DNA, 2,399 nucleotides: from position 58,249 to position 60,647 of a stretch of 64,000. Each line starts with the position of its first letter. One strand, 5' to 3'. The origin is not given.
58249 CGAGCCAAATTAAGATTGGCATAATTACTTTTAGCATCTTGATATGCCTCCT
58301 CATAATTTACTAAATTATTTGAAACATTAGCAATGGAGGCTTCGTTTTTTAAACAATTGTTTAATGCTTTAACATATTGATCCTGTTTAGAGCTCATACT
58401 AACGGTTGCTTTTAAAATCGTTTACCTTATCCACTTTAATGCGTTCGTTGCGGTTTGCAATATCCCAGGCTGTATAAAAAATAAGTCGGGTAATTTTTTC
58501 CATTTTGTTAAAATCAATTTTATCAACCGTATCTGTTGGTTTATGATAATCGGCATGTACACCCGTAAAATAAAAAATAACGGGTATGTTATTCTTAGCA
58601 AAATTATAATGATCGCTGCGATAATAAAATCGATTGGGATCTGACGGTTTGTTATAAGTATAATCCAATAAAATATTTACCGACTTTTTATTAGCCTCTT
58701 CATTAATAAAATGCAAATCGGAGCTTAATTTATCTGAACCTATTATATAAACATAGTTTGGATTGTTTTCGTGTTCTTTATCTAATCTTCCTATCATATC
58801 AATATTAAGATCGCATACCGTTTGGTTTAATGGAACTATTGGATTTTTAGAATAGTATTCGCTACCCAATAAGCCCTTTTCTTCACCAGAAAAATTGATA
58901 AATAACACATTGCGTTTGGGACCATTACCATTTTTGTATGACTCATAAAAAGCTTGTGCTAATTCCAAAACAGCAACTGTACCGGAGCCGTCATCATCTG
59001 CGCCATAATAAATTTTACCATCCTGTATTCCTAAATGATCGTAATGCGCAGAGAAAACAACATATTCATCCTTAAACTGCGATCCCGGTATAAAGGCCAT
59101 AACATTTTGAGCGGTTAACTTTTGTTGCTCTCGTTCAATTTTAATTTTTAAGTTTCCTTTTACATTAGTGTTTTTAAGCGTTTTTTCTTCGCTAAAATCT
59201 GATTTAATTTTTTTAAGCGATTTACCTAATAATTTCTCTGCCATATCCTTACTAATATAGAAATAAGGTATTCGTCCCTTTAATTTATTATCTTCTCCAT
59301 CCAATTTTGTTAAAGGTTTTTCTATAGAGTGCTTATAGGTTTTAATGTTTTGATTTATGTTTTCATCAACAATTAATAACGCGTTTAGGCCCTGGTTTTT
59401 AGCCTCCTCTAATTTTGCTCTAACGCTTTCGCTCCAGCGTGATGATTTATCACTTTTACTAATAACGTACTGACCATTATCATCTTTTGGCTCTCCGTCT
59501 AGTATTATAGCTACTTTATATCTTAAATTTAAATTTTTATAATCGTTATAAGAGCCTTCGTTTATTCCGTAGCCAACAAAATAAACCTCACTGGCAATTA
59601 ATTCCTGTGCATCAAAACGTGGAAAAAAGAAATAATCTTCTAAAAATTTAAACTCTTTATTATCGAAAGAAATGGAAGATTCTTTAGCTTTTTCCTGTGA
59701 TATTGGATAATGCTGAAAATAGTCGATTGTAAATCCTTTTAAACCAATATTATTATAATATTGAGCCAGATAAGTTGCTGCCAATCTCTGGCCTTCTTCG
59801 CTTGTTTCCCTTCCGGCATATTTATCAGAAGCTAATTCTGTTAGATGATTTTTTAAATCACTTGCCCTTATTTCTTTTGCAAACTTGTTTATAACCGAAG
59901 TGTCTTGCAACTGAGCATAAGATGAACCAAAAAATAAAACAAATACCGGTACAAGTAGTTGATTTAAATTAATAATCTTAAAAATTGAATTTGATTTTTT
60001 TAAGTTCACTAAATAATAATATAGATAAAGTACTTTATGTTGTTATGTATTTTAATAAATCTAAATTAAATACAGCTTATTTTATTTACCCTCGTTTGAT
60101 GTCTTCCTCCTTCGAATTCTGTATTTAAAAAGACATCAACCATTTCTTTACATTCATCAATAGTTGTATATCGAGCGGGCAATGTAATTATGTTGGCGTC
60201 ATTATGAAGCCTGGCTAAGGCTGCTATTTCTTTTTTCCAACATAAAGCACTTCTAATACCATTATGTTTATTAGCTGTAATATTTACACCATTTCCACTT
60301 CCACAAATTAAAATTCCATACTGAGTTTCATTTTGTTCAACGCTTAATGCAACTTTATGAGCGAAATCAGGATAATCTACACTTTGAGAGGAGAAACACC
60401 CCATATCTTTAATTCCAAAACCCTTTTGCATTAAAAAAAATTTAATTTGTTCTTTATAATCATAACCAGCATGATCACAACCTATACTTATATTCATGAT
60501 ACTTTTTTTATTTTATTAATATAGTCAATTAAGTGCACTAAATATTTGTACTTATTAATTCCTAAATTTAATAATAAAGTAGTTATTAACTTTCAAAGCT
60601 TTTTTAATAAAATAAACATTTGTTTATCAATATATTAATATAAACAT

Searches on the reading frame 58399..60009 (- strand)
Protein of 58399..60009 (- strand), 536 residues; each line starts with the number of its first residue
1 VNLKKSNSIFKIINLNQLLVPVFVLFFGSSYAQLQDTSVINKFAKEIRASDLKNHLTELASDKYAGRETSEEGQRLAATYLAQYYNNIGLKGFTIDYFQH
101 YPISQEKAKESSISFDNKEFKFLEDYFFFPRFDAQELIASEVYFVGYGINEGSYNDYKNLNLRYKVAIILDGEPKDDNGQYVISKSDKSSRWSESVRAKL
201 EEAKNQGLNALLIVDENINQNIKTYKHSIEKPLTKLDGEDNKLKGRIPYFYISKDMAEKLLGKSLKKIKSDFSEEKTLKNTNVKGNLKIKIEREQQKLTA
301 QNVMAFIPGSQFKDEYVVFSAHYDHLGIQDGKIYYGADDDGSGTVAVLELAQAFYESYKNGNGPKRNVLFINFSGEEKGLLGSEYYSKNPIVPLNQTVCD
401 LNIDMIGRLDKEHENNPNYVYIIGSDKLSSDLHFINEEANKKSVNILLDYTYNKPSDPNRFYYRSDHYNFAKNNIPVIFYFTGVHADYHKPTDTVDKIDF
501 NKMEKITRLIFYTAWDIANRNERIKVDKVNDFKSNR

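Call 11: search_protein_families(library=pfam, proteins=[window:58399-60009:-])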
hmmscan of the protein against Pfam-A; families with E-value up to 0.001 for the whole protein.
window:58399-60009:- (536 aa): 3 families
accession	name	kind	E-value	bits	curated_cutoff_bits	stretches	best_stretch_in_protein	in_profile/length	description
PF04389.22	Peptidase_M28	-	9.7e-41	140.1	21.3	1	302-513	1-192/193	Peptidase family M28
PF05450.20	Nicastrin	-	6.8e-05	23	25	1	316-386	2-70/218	Nicastrin large lobe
PF01546.33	Peptidase_M20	-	0.00078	19.8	24.6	0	326-388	9-81/206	Peptidase family M20/M25/M40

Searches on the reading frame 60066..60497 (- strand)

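Call 22: search_protein_families(library=pfam, proteins=[window:60066-60497:-], max_evalue=0.00001)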
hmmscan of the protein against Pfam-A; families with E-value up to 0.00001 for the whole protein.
window:60066-60497:- (143 aa): 1 family
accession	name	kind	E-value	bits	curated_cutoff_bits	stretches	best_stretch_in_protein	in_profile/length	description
PF02502.23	LacAB_rpiB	-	7.5e-57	191.6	24.7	1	3-140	1-138/138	Ribose/Galactose Isomerase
